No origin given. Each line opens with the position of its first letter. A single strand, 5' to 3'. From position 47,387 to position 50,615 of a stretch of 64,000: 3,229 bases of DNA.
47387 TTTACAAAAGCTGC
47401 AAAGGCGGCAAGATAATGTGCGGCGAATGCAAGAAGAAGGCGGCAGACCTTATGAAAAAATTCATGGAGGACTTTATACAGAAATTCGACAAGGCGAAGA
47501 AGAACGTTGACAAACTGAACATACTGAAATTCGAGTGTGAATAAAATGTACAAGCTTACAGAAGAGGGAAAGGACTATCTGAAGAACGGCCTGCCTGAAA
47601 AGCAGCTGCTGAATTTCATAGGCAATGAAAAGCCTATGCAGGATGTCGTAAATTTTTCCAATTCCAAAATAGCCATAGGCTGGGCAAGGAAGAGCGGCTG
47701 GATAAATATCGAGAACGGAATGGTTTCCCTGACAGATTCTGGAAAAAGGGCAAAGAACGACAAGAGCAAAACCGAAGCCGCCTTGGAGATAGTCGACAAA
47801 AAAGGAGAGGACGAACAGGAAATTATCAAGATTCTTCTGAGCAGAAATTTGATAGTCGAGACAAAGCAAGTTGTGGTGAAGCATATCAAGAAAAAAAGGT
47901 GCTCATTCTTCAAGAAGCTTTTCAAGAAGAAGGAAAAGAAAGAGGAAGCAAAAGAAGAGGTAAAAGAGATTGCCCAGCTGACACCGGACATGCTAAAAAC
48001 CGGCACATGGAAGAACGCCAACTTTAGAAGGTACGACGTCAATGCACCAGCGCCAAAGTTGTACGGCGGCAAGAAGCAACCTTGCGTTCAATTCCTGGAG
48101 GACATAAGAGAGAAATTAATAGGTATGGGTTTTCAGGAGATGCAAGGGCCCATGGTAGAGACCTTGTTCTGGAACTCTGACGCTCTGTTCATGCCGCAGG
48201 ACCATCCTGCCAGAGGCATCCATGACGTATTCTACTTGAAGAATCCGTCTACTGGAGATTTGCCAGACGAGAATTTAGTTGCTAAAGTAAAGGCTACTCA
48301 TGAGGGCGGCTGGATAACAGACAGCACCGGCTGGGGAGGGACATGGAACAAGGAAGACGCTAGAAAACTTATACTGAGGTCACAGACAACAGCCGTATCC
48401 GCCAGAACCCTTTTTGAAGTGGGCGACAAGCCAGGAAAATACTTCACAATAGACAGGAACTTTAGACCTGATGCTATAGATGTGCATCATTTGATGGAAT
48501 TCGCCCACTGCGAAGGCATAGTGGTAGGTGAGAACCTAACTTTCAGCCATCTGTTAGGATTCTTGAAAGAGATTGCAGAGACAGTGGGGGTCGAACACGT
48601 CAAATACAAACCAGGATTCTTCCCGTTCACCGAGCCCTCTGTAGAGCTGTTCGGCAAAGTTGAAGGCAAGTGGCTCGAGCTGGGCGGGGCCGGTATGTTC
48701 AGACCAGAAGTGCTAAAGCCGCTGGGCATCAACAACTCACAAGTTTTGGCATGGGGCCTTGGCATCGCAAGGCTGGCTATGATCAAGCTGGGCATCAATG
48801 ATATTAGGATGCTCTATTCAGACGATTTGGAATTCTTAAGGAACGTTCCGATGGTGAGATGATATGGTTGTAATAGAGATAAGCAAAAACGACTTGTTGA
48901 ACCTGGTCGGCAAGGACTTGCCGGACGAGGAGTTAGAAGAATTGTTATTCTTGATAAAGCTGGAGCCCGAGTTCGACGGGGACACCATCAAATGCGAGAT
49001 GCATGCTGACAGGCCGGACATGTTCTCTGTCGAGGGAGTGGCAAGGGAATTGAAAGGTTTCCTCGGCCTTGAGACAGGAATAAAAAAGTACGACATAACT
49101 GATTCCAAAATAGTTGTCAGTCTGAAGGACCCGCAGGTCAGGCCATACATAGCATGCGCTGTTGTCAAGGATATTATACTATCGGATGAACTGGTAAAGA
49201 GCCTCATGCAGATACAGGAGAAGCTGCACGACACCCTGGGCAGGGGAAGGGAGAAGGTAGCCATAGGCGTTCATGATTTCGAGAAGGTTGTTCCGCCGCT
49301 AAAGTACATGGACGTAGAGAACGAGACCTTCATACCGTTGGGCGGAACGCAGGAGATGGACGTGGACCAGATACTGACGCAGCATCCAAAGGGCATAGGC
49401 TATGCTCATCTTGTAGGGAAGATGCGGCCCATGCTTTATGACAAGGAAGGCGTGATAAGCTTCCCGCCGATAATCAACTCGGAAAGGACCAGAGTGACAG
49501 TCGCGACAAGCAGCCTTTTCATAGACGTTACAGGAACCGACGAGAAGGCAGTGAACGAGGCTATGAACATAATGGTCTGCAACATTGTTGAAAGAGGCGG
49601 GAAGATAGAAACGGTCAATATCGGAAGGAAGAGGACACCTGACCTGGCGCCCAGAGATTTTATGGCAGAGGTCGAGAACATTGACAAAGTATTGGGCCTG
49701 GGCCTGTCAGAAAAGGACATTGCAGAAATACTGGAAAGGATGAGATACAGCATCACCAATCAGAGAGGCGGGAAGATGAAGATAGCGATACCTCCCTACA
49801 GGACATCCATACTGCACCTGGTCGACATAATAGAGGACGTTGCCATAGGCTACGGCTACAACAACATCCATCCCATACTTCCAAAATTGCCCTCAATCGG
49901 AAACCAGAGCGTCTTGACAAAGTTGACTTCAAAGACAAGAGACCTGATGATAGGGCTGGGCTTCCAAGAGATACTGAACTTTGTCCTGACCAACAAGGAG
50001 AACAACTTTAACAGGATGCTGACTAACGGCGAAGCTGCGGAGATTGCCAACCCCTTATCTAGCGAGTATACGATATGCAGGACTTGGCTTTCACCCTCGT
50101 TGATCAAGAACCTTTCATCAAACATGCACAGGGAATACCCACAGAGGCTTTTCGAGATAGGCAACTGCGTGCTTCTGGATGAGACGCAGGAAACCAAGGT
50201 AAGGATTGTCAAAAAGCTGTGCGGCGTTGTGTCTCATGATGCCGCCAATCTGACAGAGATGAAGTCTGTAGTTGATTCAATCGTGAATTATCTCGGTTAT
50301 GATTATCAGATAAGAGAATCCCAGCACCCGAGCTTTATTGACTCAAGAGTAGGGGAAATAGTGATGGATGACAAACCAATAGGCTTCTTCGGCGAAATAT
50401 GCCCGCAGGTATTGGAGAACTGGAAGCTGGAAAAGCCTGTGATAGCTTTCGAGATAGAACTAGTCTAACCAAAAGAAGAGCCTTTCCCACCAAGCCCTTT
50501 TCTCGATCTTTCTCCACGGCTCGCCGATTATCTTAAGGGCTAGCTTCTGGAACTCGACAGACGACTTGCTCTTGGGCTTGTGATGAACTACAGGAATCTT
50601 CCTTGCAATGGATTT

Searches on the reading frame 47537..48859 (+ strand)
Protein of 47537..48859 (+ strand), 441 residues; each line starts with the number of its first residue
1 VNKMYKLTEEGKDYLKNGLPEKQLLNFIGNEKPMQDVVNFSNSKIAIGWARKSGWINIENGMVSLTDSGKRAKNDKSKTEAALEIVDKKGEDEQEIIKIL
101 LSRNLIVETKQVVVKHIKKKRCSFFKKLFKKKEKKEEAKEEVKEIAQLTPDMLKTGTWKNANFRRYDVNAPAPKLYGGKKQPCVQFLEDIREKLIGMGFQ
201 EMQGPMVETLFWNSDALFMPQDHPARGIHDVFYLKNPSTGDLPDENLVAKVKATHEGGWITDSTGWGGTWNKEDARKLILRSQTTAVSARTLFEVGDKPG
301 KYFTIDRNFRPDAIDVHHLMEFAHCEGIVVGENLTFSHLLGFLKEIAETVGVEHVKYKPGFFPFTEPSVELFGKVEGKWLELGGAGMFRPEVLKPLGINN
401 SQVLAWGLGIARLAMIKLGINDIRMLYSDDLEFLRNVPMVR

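Call 77: search_protein_families(library=pfam, proteins=[window:47537-48859:+], max_evalue=0.00001)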
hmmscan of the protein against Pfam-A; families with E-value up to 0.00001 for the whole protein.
window:47537-48859:+ (441 aa): 1 family
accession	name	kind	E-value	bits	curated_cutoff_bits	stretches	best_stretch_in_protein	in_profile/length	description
PF01409.25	tRNA-synt_2d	-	1.9e-84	283.4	19.8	1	166-436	2-245/246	tRNA synthetases class II core domain (F)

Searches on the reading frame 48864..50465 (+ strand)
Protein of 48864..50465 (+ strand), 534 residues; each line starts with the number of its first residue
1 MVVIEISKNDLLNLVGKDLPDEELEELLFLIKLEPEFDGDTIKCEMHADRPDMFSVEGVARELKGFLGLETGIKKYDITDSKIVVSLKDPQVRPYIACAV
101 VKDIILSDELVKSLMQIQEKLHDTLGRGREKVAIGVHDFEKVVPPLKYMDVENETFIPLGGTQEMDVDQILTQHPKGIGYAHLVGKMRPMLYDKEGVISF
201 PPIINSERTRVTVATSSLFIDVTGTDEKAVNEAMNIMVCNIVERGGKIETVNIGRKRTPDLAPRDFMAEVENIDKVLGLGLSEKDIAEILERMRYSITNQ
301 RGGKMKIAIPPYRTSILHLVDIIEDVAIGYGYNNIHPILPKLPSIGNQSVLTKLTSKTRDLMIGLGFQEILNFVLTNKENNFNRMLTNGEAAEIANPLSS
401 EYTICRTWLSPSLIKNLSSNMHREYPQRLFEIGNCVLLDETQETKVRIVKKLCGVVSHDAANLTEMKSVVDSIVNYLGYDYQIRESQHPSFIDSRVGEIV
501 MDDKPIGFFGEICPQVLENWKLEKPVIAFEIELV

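Call 77: search_protein_families(library=pfam, proteins=[window:48864-50465:+], max_evalue=0.00001)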
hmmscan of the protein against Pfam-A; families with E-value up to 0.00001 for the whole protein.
window:48864-50465:+ (534 aa): 5 families
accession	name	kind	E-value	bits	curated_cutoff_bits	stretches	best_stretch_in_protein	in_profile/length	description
PF17759.6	tRNA_synthFbeta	-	4.8e-46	157.4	22.4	1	335-533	1-214/214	Phenylalanyl tRNA synthetase beta chain CLM domain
PF03484.21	B5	-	1.9e-22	79.7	28.6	1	269-332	4-67/67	tRNA synthetase B5 domain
PF03483.22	B3_4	-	6.2e-07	29.6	29.3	1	133-233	52-135/174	B3/4 domain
PF01409.25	tRNA-synt_2d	-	1.1e-06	28.7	19.8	1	345-489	13-168/246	tRNA synthetases class II core domain (F)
PF18262.7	PhetRS_B1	-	5.1e-06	27.1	26.8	0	1-68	1-82/83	Phe-tRNA synthetase beta subunit B1 domain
